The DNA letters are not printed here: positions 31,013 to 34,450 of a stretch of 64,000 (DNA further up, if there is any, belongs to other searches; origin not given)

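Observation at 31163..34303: Complete 2-oxoacid dehydrogenase E1-alpha/E1-beta/lipoyl/E2-core fusion in one polypeptide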

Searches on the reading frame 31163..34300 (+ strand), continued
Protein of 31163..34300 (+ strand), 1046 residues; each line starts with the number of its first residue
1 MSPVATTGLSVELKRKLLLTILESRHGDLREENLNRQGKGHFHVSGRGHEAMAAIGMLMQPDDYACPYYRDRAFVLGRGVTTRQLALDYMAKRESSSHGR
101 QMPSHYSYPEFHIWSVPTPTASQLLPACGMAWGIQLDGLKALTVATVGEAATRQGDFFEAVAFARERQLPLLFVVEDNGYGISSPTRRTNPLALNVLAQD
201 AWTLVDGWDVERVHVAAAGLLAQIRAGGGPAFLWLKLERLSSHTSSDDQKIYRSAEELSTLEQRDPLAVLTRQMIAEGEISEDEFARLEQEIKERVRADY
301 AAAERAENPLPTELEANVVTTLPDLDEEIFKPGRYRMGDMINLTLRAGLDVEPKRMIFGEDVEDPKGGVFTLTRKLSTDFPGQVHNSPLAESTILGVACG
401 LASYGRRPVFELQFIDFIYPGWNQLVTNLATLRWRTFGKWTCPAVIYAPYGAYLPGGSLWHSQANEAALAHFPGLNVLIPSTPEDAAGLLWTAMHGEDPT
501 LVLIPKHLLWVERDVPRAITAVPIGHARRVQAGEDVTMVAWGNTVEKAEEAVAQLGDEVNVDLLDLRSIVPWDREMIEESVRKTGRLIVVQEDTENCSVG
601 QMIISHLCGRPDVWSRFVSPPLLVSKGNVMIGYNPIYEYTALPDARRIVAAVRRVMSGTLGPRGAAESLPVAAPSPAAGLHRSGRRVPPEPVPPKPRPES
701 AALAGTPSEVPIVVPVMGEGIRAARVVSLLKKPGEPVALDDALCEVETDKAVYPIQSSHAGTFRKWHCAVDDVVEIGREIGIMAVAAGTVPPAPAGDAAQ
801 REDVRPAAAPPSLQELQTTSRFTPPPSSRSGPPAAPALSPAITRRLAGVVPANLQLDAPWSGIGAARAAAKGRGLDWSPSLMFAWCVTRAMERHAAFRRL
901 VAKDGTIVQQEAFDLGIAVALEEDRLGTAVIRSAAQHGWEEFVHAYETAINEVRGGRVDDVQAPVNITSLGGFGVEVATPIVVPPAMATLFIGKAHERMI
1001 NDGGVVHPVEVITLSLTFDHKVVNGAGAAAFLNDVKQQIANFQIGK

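Call 31: search_protein_families(library=pfam, proteins=[P0133, P0135, P0147, P0151, P0155, P0159, P0161, P0131], max_evalue=0.001)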
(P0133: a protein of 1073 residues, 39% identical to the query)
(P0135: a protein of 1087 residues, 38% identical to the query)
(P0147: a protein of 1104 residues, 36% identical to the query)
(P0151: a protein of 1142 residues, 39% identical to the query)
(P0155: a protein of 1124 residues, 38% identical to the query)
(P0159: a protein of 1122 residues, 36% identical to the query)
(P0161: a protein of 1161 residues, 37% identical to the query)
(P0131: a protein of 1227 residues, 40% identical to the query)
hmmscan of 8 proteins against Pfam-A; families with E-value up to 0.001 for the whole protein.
P0133 (1073 aa): 7 families
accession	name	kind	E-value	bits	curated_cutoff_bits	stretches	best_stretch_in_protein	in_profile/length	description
PF00676.26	E1_dh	-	2.8e-54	184.5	22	1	23-326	2-299/300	Dehydrogenase E1 component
PF00198.28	2-oxoacid_dh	-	7e-43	147.2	23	1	827-1060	6-228/232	2-oxoacid dehydrogenases acyltransferase (catalytic domain)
PF02780.25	Transketolase_C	-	7.2e-29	100.7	25.9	1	552-655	1-104/124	Transketolase, C-terminal domain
PF02779.29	Transket_pyr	-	1.6e-24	86.9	27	1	359-533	3-172/174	Transketolase, pyrimidine binding domain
PF00364.28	Biotin_lipoyl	-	3.2e-13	49.7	22.1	1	744-803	15-73/73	Biotin-requiring enzyme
PF13292.11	DXP_synthase_N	-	1.9e-07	31.1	21.2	1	129-189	118-178/274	1-deoxy-D-xylulose-5-phosphate synthase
PF02775.26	TPP_enzyme_C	-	0.00091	19.5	21.9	0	131-249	35-150/151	Thiamine pyrophosphate enzyme, C-terminal TPP binding domain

P0135 (1087 aa): 8 families
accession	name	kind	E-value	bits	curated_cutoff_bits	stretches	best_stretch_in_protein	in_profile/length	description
PF00198.28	2-oxoacid_dh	-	1.6e-39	136.2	23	1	863-1081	9-229/232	2-oxoacid dehydrogenases acyltransferase (catalytic domain)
PF00676.26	E1_dh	-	1.8e-36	126.1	22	1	32-340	3-297/300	Dehydrogenase E1 component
PF02780.25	Transketolase_C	-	4.6e-31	107.8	25.9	1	568-685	1-119/124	Transketolase, C-terminal domain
PF02779.29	Transket_pyr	-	6.8e-29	101.2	27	1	375-549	3-172/174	Transketolase, pyrimidine binding domain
PF00364.28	Biotin_lipoyl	-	6.8e-14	51.9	22.1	1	754-826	2-73/73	Biotin-requiring enzyme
PF13533.13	Biotin_lipoyl_2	-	4.3e-07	30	29.8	0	798-827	3-32/32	Biotin-lipoyl like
PF13292.11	DXP_synthase_N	-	6.1e-06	26.1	21.2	1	134-197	115-178/274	1-deoxy-D-xylulose-5-phosphate synthase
PF13437.12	HlyD_3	-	0.00024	22.2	22.2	0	798-827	2-31/106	HlyD family secretion protein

P0147 (1104 aa): 8 families
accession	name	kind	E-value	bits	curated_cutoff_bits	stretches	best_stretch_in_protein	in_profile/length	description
PF00676.26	E1_dh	-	5e-39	134.5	22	1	29-325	3-299/300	Dehydrogenase E1 component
PF02780.25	Transketolase_C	-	2.3e-28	99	25.9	1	547-656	2-112/124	Transketolase, C-terminal domain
PF00198.28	2-oxoacid_dh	-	3e-27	96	23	1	861-1073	4-228/232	2-oxoacid dehydrogenases acyltransferase (catalytic domain)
PF02779.29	Transket_pyr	-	1.5e-22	80.5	27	1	353-527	3-172/174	Transketolase, pyrimidine binding domain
PF00364.28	Biotin_lipoyl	-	2.3e-12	47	22.1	1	703-764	15-73/73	Biotin-requiring enzyme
PF02775.26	TPP_enzyme_C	-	0.00018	21.8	21.9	1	125-189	26-84/151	Thiamine pyrophosphate enzyme, C-terminal TPP binding domain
PF13533.13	Biotin_lipoyl_2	-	0.00065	19.9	29.8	0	706-725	10-29/32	Biotin-lipoyl like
PF13292.11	DXP_synthase_N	-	0.00067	19.5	21.2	0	135-194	119-178/274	1-deoxy-D-xylulose-5-phosphate synthase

P0151 (1142 aa): 7 families
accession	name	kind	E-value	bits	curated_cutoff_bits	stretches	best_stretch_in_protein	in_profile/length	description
PF00676.26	E1_dh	-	1.7e-55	188.5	22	1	19-317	2-299/300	Dehydrogenase E1 component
PF08541.16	ACP_syn_III_C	-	2.2e-30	105.1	26.6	1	1054-1140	3-89/90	3-Oxoacyl-[acyl-carrier-protein (ACP)] synthase III C terminal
PF02779.29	Transket_pyr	-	1.3e-24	87.2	27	1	358-534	2-173/174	Transketolase, pyrimidine binding domain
PF08545.16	ACP_syn_III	-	2.4e-21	75.8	24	1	931-994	1-64/80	3-Oxoacyl-[acyl-carrier-protein (ACP)] synthase III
PF02780.25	Transketolase_C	-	4e-21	75.7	25.9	1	552-659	5-114/124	Transketolase, C-terminal domain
PF00364.28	Biotin_lipoyl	-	2.5e-12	46.9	22.1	1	716-787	3-73/73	Biotin-requiring enzyme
PF13292.11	DXP_synthase_N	-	0.00012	21.8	21.2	1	122-185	115-178/274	1-deoxy-D-xylulose-5-phosphate synthase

P0155 (1124 aa): 8 families
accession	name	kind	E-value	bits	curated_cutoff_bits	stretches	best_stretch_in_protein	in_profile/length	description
PF00676.26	E1_dh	-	6.3e-55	186.7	22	1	15-309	3-299/300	Dehydrogenase E1 component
PF08541.16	ACP_syn_III_C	-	2.9e-28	98.3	26.6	1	1039-1121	8-90/90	3-Oxoacyl-[acyl-carrier-protein (ACP)] synthase III C terminal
PF02780.25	Transketolase_C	-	9.2e-25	87.4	25.9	1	541-641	5-107/124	Transketolase, C-terminal domain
PF02779.29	Transket_pyr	-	4.7e-22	78.9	27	1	343-518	3-172/174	Transketolase, pyrimidine binding domain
PF08545.16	ACP_syn_III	-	2.2e-20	72.7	24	1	907-975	1-68/80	3-Oxoacyl-[acyl-carrier-protein (ACP)] synthase III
PF00364.28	Biotin_lipoyl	-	2.9e-14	53.1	22.1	1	697-767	3-72/73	Biotin-requiring enzyme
PF00108.29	Thiolase_N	-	1.3e-05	25.2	26.4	1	837-947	8-119/260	Thiolase, N-terminal domain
PF13292.11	DXP_synthase_N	-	7.6e-05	22.6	21.2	1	119-181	116-178/274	1-deoxy-D-xylulose-5-phosphate synthase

P0159 (1122 aa): 7 families
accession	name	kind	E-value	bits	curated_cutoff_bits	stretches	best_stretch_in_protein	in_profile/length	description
PF00676.26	E1_dh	-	2.8e-35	122.2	22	1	17-311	2-297/300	Dehydrogenase E1 component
PF02780.25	Transketolase_C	-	2.1e-28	99.1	25.9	1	531-643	1-115/124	Transketolase, C-terminal domain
PF02779.29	Transket_pyr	-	2.2e-26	93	27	1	338-512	3-172/174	Transketolase, pyrimidine binding domain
PF08541.16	ACP_syn_III_C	-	8.8e-22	77.5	26.6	1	1030-1115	2-89/90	3-Oxoacyl-[acyl-carrier-protein (ACP)] synthase III C terminal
PF08545.16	ACP_syn_III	-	6.5e-17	61.6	24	1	906-968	1-63/80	3-Oxoacyl-[acyl-carrier-protein (ACP)] synthase III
PF00364.28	Biotin_lipoyl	-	3.8e-14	52.7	22.1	1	685-749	10-73/73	Biotin-requiring enzyme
PF13533.13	Biotin_lipoyl_2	-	9.8e-05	22.5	29.8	0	720-749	2-31/32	Biotin-lipoyl like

P0161 (1161 aa): 8 families
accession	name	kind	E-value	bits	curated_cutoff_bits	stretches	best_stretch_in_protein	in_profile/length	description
PF00676.26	E1_dh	-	2.2e-40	138.9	22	1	11-308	2-299/300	Dehydrogenase E1 component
PF02780.25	Transketolase_C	-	3e-26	92.2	25.9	1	534-642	1-111/124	Transketolase, C-terminal domain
PF08541.16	ACP_syn_III_C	-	6.2e-26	90.8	26.6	1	1067-1159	1-89/90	3-Oxoacyl-[acyl-carrier-protein (ACP)] synthase III C terminal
PF02779.29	Transket_pyr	-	5.2e-22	78.8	27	1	342-515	4-172/174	Transketolase, pyrimidine binding domain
PF08545.16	ACP_syn_III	-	2.3e-17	63.1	24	1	947-1011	2-65/80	3-Oxoacyl-[acyl-carrier-protein (ACP)] synthase III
PF00364.28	Biotin_lipoyl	-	1.1e-15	57.6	22.1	1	693-751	15-72/73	Biotin-requiring enzyme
PF02775.26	TPP_enzyme_C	-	1.8e-05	25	21.9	1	106-213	24-119/151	Thiamine pyrophosphate enzyme, C-terminal TPP binding domain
PF13533.13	Biotin_lipoyl_2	-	0.00029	21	29.8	0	725-746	4-25/32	Biotin-lipoyl like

P0131 (1227 aa): 8 families
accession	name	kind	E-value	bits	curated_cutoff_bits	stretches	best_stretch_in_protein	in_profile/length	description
PF00676.26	E1_dh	-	2.6e-44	151.9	22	1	11-300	2-298/300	Dehydrogenase E1 component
PF02779.29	Transket_pyr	-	1.3e-27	97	27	1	333-504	7-173/174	Transketolase, pyrimidine binding domain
PF00198.28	2-oxoacid_dh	-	2.9e-26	92.8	23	1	859-1073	7-227/232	2-oxoacid dehydrogenases acyltransferase (catalytic domain)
PF02780.25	Transketolase_C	-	1.2e-25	90.3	25.9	1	518-644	1-124/124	Transketolase, C-terminal domain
PF00364.28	Biotin_lipoyl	-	8e-13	48.5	22.1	1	674-745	3-73/73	Biotin-requiring enzyme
PF00550.31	PP-binding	-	1.8e-09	38.1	20.8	1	1108-1172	3-67/67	Phosphopantetheine attachment site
PF23297.2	ACP_SdgA_C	-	1.3e-07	32.1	27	1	1100-1181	7-88/95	Highly reducing polyketide synthase sdgA, C-terminal ACP domain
PF13292.11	DXP_synthase_N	-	7.9e-05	22.5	21.2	1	119-200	120-201/274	1-deoxy-D-xylulose-5-phosphate synthase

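Call 34: list_cluster_members(proteins=[P0121, P0122, P0123, P0124, P0125, P0133, P0135, P0147, P0131, P0151])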
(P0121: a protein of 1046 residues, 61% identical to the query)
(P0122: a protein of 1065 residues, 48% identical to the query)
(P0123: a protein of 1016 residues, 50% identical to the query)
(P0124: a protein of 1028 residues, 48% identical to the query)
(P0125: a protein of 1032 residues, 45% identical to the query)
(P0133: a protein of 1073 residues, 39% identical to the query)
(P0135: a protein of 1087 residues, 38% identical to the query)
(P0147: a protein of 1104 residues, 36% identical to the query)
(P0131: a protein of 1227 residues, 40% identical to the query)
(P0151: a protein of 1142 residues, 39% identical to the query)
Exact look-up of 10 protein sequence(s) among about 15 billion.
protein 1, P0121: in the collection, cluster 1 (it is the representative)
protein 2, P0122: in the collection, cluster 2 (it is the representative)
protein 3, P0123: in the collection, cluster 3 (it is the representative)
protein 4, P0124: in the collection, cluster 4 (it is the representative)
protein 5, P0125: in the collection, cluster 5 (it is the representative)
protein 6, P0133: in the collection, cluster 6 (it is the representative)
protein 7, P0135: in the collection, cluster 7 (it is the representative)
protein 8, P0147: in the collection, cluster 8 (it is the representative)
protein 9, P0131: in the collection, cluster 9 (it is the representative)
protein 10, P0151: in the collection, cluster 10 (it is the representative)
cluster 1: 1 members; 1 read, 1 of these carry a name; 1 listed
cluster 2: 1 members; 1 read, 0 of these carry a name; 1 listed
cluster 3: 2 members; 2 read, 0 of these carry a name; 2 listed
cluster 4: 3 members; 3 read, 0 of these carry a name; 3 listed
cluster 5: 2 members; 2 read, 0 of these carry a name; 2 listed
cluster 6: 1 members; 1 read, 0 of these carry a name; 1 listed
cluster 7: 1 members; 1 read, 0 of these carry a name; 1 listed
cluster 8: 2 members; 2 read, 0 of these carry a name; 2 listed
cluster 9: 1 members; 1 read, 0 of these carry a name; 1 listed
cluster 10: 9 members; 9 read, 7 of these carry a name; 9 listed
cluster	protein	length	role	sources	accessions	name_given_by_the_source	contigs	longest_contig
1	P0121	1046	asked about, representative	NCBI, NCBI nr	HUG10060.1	MAG TPA: thiamine pyrophosphate-dependent enzyme [Opitutaceae bacterium] | thiamine pyrophosphate-dependent enzyme [Opitutaceae bacterium]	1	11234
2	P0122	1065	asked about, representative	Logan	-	-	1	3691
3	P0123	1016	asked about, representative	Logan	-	-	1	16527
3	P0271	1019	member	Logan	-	-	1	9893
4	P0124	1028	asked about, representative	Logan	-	-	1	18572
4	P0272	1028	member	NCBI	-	-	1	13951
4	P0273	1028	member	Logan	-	-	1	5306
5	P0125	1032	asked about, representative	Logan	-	-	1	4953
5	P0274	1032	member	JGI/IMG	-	-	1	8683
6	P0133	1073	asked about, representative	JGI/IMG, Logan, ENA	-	-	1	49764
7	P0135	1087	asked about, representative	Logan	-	-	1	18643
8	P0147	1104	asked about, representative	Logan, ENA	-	-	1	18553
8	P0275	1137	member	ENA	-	-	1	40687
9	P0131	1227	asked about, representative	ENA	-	-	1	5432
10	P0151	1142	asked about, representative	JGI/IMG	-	2-oxoisovalerate dehydrogenase E1 component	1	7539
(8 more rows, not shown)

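Call 41: predict_structure(alignment_id=A1)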
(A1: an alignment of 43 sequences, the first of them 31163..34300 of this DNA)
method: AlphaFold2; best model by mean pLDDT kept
length: 1046 residues; sequences in the alignment: 43
mean_pLDDT: 71.2   pTM: 0.58
mean pLDDT of the five models: 71.2, 70.5, 70.3, 63.2, 59.6
residues with pLDDT >= 90: 237; 70-90: 432; 50-70: 127; < 50: 250
segments of 3 or more residues with pLDDT < 50: 1-6, 29-45, 95-103, 181-185, 241-248, 308-324, 360-389, 414-420, 449-471, 594-597, 628-640, 660-705, 789-828, 843-850, 972-985
pLDDT, mean of each block of 10 residues (from residue 1): 52 93 74 36 59 94 87 90 80 48 65 70 83 90 88 77 88 81 54 72 89 94 94 81 44 69 85 92 94 87 64 38 54 78 74 69 35 38 36 73 81 47 64 70 64 37 39 71 85 81 73 78 87 94 86 91 87 88 93 56 77 86 66 40 81 79 32 28 30 32 56 74 87 88 82 81 94 89 73 31 29 34 37 72 45 79 88 86 94 90 80 87 77 91 92 77 78 42 60 80 76 84 80 93 79
secondary structure, 60 per line:
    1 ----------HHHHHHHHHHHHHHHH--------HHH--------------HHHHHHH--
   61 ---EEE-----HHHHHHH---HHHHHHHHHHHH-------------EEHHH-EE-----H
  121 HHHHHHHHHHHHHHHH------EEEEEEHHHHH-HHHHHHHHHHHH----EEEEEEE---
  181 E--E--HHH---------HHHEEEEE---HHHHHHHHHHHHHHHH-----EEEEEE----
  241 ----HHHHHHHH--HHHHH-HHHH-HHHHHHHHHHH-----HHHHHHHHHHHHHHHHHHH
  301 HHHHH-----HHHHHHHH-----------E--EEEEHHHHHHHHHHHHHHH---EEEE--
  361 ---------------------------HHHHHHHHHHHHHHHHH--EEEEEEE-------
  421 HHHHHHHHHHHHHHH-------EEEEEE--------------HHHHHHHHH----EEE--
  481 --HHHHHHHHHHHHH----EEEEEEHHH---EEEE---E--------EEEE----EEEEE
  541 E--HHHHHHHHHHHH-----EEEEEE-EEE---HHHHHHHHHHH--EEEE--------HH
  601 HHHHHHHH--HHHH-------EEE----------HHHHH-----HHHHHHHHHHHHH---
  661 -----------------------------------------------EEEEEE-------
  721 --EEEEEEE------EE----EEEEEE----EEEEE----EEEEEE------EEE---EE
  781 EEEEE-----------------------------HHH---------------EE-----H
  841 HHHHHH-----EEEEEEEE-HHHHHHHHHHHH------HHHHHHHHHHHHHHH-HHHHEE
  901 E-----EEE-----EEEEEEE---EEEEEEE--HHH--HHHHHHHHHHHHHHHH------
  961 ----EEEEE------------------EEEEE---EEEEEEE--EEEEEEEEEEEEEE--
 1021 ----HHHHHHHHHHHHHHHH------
elements in order (helices of 4 or more, strands of 3 or more residues): H11-26 H52-58 E64-66 H72-78 H82-93 H120-136 E143-148 H149-153 H155-166 E171-177 E202-206 H210-225 E231-236 H245-252 H255-259 H261-264 H266-276 H282-305 H311-318 E333-336 H337-351 E355-358 H388-404 E407-413 H421-435 E443-448 H463-471 E476-478 H483-495 E500-505 E512-515 E528-531 E536-541 H544-555 E561-566 E568-570 H574-584 E587-590 H599-608 H611-614 E622-624 H635-639 H645-657 E708-713 E723-729 E742-747 E752-756 E761-766 E773-775 E779-785 H840-846 E852-859 H861-872 H879-893 H895-898 E899-901 E907-909 E915-921 E925-931 H939-954 E965-969 E988-992 E996-1002 E1005-1018 H1025-1040
